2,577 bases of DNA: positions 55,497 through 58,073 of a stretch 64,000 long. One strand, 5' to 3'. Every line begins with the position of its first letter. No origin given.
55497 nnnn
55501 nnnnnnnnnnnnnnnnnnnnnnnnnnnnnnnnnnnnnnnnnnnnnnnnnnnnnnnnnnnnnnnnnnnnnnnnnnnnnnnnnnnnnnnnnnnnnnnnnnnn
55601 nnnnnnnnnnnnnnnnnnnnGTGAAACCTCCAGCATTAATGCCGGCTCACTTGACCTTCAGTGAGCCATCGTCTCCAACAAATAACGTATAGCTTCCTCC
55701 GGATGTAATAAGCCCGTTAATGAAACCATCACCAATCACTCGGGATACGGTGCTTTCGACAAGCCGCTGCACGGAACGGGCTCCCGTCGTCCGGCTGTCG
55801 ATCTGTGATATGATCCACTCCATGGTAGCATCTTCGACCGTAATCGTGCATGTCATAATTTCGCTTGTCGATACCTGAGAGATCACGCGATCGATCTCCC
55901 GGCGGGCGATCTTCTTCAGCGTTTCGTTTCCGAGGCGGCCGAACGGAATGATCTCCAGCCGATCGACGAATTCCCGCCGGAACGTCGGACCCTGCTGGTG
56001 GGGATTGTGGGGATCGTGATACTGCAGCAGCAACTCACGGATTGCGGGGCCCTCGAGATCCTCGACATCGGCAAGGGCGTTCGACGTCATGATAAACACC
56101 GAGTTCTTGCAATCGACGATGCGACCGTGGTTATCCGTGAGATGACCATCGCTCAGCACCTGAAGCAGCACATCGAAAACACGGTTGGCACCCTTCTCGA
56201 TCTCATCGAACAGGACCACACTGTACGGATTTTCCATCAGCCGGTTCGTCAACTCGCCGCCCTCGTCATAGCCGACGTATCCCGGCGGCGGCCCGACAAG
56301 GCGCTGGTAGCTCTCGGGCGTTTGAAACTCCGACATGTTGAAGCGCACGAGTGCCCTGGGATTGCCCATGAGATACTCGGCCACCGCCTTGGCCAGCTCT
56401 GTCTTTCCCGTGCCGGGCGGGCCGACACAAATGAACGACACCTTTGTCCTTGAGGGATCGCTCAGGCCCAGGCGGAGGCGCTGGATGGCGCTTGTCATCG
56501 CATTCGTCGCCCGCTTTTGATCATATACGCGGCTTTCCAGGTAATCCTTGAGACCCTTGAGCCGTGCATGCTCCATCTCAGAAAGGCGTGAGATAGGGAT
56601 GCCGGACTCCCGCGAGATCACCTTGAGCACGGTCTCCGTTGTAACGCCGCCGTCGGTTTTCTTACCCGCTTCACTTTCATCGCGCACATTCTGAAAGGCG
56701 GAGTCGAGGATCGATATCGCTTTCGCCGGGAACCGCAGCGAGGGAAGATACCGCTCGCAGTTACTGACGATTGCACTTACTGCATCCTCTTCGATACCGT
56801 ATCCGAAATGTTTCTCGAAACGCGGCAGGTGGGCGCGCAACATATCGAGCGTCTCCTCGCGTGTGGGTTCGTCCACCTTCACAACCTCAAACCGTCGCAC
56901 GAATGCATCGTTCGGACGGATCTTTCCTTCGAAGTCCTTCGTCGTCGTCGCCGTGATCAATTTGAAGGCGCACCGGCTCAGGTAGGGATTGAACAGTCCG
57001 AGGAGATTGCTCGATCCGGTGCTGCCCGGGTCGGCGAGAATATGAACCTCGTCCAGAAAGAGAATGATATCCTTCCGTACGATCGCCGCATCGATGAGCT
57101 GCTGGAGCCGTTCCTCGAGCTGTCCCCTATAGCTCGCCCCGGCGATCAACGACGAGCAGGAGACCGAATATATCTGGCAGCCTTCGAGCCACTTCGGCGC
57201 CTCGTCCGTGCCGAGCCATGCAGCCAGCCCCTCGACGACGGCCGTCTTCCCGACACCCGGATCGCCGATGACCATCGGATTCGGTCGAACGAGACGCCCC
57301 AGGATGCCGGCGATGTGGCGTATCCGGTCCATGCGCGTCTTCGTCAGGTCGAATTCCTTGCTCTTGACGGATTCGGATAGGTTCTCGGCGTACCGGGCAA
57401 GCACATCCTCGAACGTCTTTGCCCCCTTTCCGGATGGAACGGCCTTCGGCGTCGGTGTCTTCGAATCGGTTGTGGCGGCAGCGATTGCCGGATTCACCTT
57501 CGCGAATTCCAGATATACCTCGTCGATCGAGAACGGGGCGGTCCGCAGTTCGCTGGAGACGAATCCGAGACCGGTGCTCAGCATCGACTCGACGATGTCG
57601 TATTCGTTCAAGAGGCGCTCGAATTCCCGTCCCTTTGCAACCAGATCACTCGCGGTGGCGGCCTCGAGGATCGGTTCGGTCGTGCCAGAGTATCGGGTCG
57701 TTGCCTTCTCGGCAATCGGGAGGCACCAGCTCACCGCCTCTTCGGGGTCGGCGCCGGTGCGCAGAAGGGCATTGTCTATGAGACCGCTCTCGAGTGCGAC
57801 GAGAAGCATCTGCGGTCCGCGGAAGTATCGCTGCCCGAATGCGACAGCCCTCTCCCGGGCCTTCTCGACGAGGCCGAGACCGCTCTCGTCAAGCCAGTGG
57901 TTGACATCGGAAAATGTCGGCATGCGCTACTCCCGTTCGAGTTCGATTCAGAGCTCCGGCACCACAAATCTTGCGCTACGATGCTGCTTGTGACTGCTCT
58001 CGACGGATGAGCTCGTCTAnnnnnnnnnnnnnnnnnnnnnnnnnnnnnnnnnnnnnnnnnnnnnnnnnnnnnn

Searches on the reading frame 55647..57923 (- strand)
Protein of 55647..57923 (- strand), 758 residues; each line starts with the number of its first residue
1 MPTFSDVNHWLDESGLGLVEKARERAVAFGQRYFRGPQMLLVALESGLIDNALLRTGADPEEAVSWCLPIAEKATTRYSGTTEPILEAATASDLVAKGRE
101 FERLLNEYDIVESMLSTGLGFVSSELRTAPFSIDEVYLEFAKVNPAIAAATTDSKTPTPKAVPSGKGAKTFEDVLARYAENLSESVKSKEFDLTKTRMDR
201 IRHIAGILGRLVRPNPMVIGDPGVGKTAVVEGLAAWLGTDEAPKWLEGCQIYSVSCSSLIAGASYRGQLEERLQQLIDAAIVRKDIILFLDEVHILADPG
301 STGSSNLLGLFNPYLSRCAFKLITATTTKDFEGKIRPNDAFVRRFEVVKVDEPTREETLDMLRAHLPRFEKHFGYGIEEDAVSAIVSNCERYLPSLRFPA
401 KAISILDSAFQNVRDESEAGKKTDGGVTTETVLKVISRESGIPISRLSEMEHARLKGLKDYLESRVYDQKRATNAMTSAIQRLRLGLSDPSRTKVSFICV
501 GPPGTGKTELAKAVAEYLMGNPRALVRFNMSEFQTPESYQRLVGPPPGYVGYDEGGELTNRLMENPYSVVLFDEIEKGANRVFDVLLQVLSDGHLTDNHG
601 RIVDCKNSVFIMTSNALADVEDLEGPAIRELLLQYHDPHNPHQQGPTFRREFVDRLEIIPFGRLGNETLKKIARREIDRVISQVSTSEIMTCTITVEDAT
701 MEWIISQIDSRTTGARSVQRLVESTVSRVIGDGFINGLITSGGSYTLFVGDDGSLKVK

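Call 62: search_protein_families(library=pfam, proteins=[window:55647-57923:-], max_evalue=0.001)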
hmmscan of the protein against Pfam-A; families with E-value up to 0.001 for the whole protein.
window:55647-57923:- (758 aa): 16 families
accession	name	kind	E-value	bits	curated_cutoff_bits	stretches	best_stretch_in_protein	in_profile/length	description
PF07724.20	AAA_2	-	1.3e-44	152.6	27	1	493-659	2-166/166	AAA domain (Cdc48 subfamily)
PF00004.35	AAA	-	1.3e-23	84.4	21.2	2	217-337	2-116/131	ATPase family associated with various cellular activities (AAA)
PF07728.20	AAA_5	-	2.2e-15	57.3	22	1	497-622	2-130/139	AAA domain (dynein-related subfamily)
PF17871.7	AAA_lid_9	-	4.1e-12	46.4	22.8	1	355-422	2-69/104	AAA lid domain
PF13401.12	AAA_22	-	3.5e-10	40.7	27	0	217-328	9-124/130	AAA domain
PF13191.12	AAA_16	-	1.5e-09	39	32.6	0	198-269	6-82/167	AAA ATPase domain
PF10431.15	ClpB_D2-small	-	3.2e-08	33.9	21.9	1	664-745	1-79/81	C-terminal, D2-small domain, of ClpB protein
PF20030.5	bpMoxR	-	1.5e-07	31.2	27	1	497-632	34-162/205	MoxR domain in the MoxR-vWA-beta-propeller ternary systems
PF12775.13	AAA_7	-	2.6e-06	27.6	25.8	0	492-543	31-82/181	P-loop containing dynein motor region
PF20720.3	nSTAND3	-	3.9e-06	27.1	27.2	0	498-528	21-51/155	Novel STAND NTPase 3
PF01078.27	Mg_chelatase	-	6e-05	23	20.3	0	217-257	26-66/207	Magnesium chelatase, subunit ChlI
PF01695.23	IstB_IS21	-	6.8e-05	22.9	24.1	0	452-515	55-113/238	IstB-like ATP binding protein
PF13238.12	AAA_18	-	7.1e-05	23.7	29.4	0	500-607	4-101/128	AAA domain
PF13245.12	AAA_19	-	0.00015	22.4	25.1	0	213-238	11-36/134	AAA domain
PF06068.19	TIP49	-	0.00029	20.5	23.8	0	205-256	36-93/347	TIP49 P-loop domain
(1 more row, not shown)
